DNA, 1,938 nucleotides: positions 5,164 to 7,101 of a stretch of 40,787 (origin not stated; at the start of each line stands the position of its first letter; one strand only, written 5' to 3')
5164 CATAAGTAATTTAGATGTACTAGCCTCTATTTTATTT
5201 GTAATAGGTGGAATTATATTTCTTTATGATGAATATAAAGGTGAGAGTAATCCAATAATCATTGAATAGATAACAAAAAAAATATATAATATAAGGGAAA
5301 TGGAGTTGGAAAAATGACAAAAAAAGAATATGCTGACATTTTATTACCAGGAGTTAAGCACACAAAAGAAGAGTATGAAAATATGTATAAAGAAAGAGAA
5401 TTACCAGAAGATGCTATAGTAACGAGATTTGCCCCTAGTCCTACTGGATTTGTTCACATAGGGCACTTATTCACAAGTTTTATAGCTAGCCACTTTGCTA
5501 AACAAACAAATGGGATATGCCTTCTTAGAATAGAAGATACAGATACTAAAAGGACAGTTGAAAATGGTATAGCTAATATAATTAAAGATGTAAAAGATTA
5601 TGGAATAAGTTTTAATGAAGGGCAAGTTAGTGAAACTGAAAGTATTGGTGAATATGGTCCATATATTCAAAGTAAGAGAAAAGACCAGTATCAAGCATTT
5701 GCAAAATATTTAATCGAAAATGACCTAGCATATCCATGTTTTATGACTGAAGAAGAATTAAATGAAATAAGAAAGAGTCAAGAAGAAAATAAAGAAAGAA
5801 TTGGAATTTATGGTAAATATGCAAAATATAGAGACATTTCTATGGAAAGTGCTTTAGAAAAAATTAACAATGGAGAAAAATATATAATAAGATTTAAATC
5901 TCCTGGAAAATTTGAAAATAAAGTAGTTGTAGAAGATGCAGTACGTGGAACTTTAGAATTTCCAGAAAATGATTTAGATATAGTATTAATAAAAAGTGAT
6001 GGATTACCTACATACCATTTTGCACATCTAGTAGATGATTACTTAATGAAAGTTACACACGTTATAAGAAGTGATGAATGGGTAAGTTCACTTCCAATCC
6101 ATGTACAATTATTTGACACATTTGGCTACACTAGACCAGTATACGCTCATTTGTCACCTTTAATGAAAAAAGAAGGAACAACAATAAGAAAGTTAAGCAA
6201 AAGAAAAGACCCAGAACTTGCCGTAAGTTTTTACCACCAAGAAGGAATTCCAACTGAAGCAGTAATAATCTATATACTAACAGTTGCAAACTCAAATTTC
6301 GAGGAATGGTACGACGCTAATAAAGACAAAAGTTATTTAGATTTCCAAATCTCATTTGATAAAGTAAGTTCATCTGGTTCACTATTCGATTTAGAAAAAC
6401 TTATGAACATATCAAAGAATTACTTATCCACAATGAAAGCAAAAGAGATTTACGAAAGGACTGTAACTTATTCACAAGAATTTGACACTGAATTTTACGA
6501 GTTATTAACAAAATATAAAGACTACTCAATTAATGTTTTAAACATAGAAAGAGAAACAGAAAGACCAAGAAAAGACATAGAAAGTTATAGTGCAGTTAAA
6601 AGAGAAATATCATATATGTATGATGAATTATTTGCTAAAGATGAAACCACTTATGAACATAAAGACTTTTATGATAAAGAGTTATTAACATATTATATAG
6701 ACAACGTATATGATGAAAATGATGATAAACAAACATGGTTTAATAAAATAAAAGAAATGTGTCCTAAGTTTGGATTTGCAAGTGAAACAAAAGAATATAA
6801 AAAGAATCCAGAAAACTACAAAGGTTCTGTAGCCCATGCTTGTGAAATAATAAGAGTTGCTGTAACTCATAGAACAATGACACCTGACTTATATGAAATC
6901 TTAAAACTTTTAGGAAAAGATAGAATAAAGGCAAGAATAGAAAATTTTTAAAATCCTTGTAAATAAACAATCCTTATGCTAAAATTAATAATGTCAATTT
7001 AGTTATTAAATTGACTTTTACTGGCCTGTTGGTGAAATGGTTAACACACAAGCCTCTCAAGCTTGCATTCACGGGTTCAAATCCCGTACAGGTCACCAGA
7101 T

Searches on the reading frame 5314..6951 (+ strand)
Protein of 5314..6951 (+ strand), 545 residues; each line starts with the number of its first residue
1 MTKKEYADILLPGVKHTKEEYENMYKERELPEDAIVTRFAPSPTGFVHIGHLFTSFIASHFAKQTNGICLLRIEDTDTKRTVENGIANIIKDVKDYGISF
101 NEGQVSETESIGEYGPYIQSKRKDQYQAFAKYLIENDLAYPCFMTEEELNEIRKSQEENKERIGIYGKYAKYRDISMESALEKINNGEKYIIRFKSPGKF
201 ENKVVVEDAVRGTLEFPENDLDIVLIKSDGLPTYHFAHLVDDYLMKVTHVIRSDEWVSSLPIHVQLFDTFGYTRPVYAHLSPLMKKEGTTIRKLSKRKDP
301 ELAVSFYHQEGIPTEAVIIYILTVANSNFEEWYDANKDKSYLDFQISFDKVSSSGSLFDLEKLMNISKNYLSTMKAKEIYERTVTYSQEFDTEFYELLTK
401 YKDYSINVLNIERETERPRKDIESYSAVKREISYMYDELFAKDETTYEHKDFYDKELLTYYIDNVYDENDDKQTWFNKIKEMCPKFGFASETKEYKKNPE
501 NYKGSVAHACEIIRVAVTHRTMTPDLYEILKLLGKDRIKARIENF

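Call 17: search_protein_families(library=ncbifam, proteins=[window:5314-6951:+], max_evalue=0.00001)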
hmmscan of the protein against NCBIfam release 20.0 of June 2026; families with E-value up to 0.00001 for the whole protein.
window:5314-6951:+ (545 aa): 10 families
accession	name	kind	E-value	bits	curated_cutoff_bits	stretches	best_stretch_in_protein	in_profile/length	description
TIGR00464.1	gltX_bact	equivalog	3.9e-91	306.3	289.95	1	35-544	2-466/470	glutamate--tRNA ligase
NF004315.1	PRK05710.1-4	equivalog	2.7e-48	164.8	250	1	37-315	1-268/274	tRNA glutamyl-Q(34) synthetase GluQRS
TIGR03838.1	queuosine_YadB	equivalog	7.2e-41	140.4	276.7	1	36-299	2-235/272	tRNA glutamyl-Q(34) synthetase GluQRS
NF004314.0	PRK05710.1-3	equivalog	8.9e-39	133.6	256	1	34-298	6-237/297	tRNA glutamyl-Q(34) synthetase GluQRS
NF004313.0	PRK05710.1-2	equivalog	4.5e-29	101.5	380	1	36-299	6-247/299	tRNA glutamyl-Q(34) synthetase GluQRS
NF003169.0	PRK04156.1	equivalog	1.5e-28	99.8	516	1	15-282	79-331/567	glutamate--tRNA ligase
TIGR00463.1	gltX_arch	equivalog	2e-25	89.3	401.75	1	16-281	73-320/560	glutamate--tRNA ligase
NF004312.0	PRK05710.1-1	equivalog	4.8e-24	85.3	453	1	29-297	8-240/306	tRNA glutamyl-Q(34) synthetase GluQRS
NF011291.0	PRK14703.1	equivalog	2.3e-18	65.9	681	1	33-183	30-161/769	glutamine--tRNA ligase/YqeY domain fusion protein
TIGR00440.1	glnS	equivalog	4.5e-17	62.1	425.8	1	36-270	2-221/524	glutamine--tRNA ligase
